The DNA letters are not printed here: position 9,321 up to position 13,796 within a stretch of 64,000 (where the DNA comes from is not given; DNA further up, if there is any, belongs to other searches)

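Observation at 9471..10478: Isoleucyl-tRNA synthetase fused to HhH repeats, a zinc ribbon and a DUF835-like domain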

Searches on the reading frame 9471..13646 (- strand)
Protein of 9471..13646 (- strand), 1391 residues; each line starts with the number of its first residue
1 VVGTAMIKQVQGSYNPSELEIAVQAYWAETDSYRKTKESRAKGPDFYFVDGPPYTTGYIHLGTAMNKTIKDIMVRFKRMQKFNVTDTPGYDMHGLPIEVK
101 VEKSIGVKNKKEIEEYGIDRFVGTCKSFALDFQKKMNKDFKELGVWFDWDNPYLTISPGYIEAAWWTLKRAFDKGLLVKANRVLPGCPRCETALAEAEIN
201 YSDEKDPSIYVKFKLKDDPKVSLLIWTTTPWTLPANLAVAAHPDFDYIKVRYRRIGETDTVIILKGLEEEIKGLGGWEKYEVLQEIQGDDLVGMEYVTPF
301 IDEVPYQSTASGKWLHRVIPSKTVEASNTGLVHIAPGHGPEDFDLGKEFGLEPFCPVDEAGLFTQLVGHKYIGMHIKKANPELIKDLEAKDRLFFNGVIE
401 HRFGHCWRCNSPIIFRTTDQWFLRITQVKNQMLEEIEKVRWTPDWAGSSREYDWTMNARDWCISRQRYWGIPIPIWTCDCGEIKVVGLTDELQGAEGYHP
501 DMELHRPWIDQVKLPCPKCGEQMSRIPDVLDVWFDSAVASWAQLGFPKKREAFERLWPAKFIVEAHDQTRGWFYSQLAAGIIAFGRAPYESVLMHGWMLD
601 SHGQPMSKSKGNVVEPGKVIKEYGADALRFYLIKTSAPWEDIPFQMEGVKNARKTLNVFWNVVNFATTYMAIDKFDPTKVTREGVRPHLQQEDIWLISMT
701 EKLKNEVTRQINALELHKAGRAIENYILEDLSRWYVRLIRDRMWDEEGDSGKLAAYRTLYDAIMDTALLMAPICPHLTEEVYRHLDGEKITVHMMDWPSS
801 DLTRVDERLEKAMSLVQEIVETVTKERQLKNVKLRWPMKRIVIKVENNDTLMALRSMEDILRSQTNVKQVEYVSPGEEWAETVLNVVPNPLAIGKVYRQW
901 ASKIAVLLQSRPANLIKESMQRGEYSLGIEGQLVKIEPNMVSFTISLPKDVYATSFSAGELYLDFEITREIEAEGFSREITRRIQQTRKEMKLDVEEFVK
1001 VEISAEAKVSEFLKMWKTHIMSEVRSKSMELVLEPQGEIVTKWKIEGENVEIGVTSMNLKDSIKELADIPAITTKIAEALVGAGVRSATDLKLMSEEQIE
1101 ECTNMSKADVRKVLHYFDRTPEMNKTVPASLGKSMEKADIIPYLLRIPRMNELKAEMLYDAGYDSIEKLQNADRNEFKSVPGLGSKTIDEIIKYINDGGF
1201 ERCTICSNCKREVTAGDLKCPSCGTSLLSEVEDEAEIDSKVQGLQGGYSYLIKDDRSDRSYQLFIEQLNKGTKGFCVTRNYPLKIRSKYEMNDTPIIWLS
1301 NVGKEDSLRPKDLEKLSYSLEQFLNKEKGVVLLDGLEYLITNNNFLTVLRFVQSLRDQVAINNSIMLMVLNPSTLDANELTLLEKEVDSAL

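Call 3: search_protein_families(library=pfam, proteins=[window:9471-13646:-], max_evalue=1)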
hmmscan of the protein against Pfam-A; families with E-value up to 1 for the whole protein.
window:9471-13646:- (1391 aa): 21 families
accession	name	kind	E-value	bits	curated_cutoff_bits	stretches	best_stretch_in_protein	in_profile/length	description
PF00133.28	tRNA-synt_1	-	1.5e-129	432.9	22.7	1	23-640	2-409/414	tRNA synthetases class I (I, L, M and V)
PF05763.18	DUF835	-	9.6e-35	119.8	33.1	1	1257-1386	5-135/136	Protein of unknown function (DUF835)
PF08264.19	Anticodon_1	-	6.9e-32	110.8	25.1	1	693-841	1-146/148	Anticodon-binding domain of tRNA ligase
PF09334.17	tRNA-synt_1g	-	4.7e-26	91.9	20.1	3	529-652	244-374/391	tRNA synthetases class I (M)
PF19302.4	DUF5915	-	8.2e-21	74.9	27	1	858-1055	1-193/195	Domain of unknown function (DUF5915)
PF14520.12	HHH_5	-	5.5e-16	59.2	27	2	1143-1195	3-55/57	Helix-hairpin-helix domain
PF03118.21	RNA_pol_A_CTD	-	5e-06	26.6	23.8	2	1158-1195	28-65/67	Bacterial RNA polymerase, alpha chain C terminal domain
PF01921.24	tRNA-synt_1f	-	4.8e-05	22.9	27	1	587-651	266-327/360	tRNA synthetases class I (K)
PF00633.29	HHH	-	7.7e-05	22.8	24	1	1165-1194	1-30/30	Helix-hairpin-helix motif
PF01406.26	tRNA-synt_1e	-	0.00034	20.5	27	1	584-635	233-283/301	tRNA synthetases class I (C) catalytic domain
PF13248.11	Zn_ribbon_3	-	0.00097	19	27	1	1205-1225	4-24/26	zinc-ribbon domain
PF14229.12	DUF4332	-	0.0019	18.8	23.2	0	1143-1172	54-83/122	Domain of unknown function (DUF4332)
PF21794.3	RAD51D_N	-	0.002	18.7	27.3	1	768-802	3-36/60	RAD51D, N-terminal domain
PF11731.14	Cdd1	-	0.0025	18.4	25.5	1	1061-1099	3-41/86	Pathogenicity locus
PF12826.13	HHH_2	-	0.0057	17.2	27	1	1155-1197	16-57/64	Helix-hairpin-helix motif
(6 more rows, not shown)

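Call 4: search_protein_families(library=ncbifam, proteins=[window:9471-13646:-], max_evalue=1)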
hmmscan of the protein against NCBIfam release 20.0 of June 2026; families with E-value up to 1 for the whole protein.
window:9471-13646:- (1391 aa): 33 families (the best 25 are shown)
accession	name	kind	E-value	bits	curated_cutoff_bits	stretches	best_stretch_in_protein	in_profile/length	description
TIGR00392.1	ileS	equivalog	2e-285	949.3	621.4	1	11-851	3-857/861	isoleucine--tRNA ligase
NF000258.1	MupB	exception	5e-186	620.5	1900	1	23-1008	12-984/1033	mupirocin-resistant isoleucine--tRNA ligase MupB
NF000257.1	MupA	exception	3.3e-183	611.1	1900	1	23-1028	12-998/1024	mupirocin-resistant isoleucine--tRNA ligase MupA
TIGR00422.1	valS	equivalog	9.4e-157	523.5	612.1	2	328-939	267-853/863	valine--tRNA ligase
NF009687.0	PRK13208.1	equivalog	5.8e-149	497.7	738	2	322-880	259-796/801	valine--tRNA ligase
NF004349.1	PRK05729.1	equivalog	3e-134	449.2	704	2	327-882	260-779/860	valine--tRNA ligase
NF040702.1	ileS_w_GNAT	exception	1.1e-131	440.6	1999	2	255-872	442-1045/1100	isoleucine--tRNA ligase, N-acetyltransferase domain-containing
NF011492.0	PRK14900.1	equivalog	1.4e-102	344.3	1783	2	328-874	277-800/1044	valine--tRNA ligase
NF000540.1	alt_ValS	exception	7.6e-75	252.4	900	2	372-869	338-825/827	valine--tRNA ligase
NF008957.0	PRK12300.1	subfamily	1.3e-61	208.7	677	3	599-871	620-860/946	leucine--tRNA ligase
TIGR00395.1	leuS_arch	equivalog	3.6e-51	174.2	648.5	3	601-857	616-816/938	leucine--tRNA ligase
TIGR00396.1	leuS_bact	equivalog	1.3e-50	172.4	548.4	4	14-202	1-170/843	leucine--tRNA ligase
TIGR00398.1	metG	equivalog_domain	9.6e-35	120.3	336.35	3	587-793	310-509/530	methionine--tRNA ligase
NF001100.0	PRK00133.1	equivalog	1e-25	90.4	587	2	405-826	174-538/676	methionine--tRNA ligase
NF008900.0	PRK12267.1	equivalog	1.1e-24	86.9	598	2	529-829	224-520/648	methionine--tRNA ligase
NF003301.0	PRK04301.1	equivalog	6.8e-06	25.5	259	2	1063-1115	4-56/316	DNA repair and recombination protein RadA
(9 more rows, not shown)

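Call 15: find_encoding_contigs(protein=window:9471-13646:-, flank=3000, max_places=4)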
Protein window:9471-13646:- (1391 aa): no gene with exactly this product is on record in the collection.
